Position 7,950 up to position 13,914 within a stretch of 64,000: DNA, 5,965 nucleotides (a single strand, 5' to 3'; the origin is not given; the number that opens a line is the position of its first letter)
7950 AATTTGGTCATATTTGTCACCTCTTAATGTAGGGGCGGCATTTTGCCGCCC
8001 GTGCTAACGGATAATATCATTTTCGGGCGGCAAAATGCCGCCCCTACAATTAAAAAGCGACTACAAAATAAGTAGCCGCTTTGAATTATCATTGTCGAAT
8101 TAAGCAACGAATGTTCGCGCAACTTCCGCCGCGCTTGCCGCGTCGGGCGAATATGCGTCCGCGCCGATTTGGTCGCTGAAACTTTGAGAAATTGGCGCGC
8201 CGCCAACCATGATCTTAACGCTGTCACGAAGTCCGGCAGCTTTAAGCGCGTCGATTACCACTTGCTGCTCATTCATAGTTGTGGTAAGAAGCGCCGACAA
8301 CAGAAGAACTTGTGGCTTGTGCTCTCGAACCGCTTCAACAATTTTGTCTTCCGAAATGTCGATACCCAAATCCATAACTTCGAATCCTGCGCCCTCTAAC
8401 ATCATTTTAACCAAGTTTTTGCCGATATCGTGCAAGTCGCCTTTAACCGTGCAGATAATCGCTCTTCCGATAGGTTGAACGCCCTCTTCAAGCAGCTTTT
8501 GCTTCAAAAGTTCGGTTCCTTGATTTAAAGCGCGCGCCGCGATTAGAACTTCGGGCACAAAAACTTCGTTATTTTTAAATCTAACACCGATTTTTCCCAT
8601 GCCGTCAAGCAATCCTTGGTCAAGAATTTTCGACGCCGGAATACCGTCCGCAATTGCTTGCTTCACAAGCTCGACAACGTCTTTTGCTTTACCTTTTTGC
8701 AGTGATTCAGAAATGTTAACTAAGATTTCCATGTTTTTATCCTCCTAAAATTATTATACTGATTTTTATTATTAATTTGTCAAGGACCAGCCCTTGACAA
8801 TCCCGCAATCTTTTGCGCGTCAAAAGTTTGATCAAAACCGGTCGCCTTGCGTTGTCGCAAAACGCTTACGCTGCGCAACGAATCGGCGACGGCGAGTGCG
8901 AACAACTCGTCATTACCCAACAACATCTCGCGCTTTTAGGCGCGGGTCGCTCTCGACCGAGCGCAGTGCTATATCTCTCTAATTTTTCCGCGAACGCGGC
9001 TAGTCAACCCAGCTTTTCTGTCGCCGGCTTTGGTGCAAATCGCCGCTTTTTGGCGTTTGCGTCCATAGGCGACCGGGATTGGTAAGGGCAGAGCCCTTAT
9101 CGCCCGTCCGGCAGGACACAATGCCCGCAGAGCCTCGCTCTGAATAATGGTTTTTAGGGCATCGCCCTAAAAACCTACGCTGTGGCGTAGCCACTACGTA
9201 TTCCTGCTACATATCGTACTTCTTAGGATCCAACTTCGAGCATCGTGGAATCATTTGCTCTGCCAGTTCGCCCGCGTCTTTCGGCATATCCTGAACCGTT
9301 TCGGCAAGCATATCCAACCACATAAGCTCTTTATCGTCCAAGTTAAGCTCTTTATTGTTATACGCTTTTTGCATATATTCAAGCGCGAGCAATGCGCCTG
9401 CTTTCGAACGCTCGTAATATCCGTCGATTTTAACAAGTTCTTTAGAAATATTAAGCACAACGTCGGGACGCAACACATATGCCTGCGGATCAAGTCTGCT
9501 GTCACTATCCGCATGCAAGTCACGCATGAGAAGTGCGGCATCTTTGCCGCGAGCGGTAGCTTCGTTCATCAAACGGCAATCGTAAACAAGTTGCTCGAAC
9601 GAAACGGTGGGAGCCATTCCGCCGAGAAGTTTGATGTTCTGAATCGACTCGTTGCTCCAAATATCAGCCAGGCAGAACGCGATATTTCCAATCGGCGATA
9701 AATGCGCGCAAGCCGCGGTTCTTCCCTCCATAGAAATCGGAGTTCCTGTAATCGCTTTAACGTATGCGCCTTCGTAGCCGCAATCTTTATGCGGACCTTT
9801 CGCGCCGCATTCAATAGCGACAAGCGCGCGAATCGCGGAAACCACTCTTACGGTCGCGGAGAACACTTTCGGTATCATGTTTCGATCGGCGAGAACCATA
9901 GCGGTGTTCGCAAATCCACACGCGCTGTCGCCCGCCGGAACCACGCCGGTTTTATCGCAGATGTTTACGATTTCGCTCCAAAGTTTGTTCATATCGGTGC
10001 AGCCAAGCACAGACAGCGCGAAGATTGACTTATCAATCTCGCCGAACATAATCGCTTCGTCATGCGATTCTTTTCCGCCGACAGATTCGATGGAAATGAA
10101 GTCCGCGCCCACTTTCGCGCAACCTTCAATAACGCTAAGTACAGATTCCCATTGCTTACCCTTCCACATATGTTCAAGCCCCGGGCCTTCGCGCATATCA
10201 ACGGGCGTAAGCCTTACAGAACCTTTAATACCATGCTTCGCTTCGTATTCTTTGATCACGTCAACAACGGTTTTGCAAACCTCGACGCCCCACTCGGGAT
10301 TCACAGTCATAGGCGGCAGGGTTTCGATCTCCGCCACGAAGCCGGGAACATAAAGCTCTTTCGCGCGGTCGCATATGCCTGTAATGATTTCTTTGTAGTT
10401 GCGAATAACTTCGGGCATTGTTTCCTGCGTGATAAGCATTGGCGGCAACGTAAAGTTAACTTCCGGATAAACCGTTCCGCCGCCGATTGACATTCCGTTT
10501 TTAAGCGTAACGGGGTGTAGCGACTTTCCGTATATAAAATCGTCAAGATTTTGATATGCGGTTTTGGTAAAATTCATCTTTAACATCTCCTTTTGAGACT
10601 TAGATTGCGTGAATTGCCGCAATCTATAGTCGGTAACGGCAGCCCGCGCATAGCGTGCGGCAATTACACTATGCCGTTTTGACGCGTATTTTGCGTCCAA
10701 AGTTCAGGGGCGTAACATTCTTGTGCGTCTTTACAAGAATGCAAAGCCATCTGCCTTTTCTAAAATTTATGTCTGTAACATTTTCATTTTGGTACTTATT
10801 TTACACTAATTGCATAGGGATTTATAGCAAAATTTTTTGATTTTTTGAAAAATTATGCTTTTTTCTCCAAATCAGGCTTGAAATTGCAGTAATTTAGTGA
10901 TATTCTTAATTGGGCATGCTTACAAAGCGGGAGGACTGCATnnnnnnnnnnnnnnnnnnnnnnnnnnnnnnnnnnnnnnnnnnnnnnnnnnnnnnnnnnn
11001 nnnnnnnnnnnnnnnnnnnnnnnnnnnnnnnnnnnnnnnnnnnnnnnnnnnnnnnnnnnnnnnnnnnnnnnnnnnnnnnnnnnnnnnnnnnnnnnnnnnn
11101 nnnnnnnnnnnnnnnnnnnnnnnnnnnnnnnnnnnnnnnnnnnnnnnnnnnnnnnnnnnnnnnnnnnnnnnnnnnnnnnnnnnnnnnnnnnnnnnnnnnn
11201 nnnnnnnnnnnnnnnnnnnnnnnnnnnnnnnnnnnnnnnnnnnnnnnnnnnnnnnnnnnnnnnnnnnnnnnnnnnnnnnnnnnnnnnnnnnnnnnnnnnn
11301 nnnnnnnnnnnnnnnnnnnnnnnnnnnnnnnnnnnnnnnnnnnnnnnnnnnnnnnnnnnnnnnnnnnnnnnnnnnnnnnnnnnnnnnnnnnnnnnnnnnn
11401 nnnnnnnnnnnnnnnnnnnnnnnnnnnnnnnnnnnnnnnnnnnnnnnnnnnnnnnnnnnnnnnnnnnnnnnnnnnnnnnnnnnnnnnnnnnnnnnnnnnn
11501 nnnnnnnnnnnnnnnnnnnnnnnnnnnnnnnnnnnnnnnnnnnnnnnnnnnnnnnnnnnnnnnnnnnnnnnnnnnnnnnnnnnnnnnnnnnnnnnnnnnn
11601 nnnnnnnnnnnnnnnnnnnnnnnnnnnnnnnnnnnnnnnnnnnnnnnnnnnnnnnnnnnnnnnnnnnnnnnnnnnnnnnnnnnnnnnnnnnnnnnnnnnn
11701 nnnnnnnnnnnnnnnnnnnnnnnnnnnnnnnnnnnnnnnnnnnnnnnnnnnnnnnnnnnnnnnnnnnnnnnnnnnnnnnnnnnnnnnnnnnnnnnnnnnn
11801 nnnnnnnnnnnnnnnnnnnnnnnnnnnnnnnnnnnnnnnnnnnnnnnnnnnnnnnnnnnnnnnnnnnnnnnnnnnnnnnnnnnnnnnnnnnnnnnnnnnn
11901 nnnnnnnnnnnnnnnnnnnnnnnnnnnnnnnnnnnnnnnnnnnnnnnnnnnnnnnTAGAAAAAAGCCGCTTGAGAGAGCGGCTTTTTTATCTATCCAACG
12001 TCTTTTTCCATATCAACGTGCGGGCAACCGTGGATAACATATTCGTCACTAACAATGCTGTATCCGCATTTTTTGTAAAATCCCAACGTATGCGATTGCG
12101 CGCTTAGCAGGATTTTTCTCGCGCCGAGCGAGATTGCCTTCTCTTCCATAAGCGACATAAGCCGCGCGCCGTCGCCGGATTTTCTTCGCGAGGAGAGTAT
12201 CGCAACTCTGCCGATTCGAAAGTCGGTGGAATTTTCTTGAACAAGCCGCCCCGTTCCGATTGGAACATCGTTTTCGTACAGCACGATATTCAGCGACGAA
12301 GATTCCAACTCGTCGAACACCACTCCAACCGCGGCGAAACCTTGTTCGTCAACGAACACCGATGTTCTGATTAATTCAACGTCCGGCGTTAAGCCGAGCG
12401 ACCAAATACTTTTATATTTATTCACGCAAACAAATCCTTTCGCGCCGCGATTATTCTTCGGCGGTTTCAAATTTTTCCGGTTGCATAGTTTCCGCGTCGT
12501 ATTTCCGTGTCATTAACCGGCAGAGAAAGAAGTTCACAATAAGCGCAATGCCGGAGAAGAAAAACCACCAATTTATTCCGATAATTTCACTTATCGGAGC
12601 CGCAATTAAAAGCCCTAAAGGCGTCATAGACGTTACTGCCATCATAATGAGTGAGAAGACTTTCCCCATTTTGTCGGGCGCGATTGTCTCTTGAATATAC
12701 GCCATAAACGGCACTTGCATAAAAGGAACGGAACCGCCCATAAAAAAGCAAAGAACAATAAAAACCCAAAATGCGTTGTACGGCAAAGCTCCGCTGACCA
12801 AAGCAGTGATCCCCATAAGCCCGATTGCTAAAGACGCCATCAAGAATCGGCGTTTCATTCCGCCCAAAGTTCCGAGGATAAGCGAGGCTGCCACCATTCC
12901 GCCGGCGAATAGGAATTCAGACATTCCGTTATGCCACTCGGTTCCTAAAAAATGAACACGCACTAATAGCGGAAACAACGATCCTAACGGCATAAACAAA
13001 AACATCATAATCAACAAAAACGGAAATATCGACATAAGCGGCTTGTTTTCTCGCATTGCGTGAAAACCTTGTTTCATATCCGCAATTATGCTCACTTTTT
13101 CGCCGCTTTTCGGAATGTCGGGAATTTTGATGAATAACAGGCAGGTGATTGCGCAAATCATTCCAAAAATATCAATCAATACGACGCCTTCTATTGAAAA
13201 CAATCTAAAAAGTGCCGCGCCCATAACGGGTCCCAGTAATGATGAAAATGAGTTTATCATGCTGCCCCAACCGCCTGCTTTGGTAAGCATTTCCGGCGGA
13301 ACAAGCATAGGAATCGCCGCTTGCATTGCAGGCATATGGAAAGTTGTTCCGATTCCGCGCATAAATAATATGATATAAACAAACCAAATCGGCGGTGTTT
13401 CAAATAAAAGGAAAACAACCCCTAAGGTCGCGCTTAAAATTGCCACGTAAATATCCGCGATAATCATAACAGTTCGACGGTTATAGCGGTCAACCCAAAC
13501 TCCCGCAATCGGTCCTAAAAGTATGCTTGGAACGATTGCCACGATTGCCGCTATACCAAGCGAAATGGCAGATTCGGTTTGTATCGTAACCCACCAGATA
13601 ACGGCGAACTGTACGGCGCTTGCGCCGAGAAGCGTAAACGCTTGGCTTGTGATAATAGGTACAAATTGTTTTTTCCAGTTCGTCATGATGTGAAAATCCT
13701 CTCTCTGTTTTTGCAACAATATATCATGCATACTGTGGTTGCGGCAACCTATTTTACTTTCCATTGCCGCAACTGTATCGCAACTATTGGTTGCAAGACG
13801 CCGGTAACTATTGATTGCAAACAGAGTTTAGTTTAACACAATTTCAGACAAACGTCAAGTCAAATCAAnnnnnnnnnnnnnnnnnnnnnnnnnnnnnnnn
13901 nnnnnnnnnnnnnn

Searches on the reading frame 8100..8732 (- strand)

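Call 37: search_protein_families(library=pfam, proteins=[window:8100-8732:-], max_evalue=0.00001)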
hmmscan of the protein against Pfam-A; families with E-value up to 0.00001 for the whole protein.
window:8100-8732:- (210 aa): 2 families
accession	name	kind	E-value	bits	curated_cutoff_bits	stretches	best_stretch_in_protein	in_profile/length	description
PF02310.24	B12-binding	-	2.4e-27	95.6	32.1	1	90-199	2-117/121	B12 binding domain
PF02607.22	B12-binding_2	-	2.4e-18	66.5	23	1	7-77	5-74/74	B12 binding domain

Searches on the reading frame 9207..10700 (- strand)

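Call 7: search_protein_families(library=pfam, proteins=[window:9207-10700:-], max_evalue=0.01)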
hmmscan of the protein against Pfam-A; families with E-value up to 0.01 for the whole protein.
window:9207-10700:- (497 aa): 1 family
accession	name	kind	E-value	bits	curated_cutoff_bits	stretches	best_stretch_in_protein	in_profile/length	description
PF12176.13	MtaB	-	3.1e-168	560.8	25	1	43-495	3-459/460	Methanol-cobalamin methyltransferase B subunit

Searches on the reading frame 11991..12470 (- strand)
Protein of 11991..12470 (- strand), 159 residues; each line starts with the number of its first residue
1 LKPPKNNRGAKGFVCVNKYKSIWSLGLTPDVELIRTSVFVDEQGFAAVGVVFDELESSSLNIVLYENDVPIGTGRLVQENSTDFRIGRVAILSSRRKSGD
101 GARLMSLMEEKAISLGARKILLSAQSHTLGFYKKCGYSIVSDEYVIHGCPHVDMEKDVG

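Call 38: search_protein_families(library=pfam, proteins=[window:11991-12470:-], max_evalue=0.00001)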
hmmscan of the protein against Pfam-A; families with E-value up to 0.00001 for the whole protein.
window:11991-12470:- (159 aa): 3 families
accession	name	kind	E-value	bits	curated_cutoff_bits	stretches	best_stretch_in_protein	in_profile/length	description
PF13673.13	Acetyltransf_10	-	2.8e-13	50.4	23.6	1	56-157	28-127/128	Acetyltransferase (GNAT) domain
PF00583.31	Acetyltransf_1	-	3.6e-10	40.6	20.7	1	56-137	30-116/116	Acetyltransferase (GNAT) family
PF13508.13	Acetyltransf_7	-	4.1e-09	37.1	27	1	62-138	6-83/84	Acetyltransferase (GNAT) domain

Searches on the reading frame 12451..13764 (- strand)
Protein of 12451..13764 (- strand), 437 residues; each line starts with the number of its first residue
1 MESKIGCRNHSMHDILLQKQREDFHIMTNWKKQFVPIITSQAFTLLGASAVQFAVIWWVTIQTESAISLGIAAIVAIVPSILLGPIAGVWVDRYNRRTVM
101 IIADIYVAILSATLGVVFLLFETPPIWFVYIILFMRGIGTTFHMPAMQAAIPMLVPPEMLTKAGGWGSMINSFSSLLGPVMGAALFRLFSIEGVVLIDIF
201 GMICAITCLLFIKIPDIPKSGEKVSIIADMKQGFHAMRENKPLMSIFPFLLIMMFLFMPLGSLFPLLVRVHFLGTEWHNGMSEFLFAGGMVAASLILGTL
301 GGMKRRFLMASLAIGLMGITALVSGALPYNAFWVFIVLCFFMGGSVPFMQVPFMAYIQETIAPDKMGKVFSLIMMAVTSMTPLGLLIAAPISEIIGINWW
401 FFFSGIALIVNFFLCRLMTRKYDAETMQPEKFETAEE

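Call 37: search_protein_families(library=pfam, proteins=[window:12451-13764:-], max_evalue=0.00001)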
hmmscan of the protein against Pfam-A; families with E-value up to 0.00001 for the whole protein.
window:12451-13764:- (437 aa): 2 families
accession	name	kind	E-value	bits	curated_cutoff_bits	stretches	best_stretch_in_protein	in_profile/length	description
PF07690.21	MFS_1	-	3.3e-37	128.7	33.4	2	40-382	4-344/347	Major Facilitator Superfamily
PF05977.19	MFS_3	-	1.1e-14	54.3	27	1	34-431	12-407/524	Transmembrane secretion effector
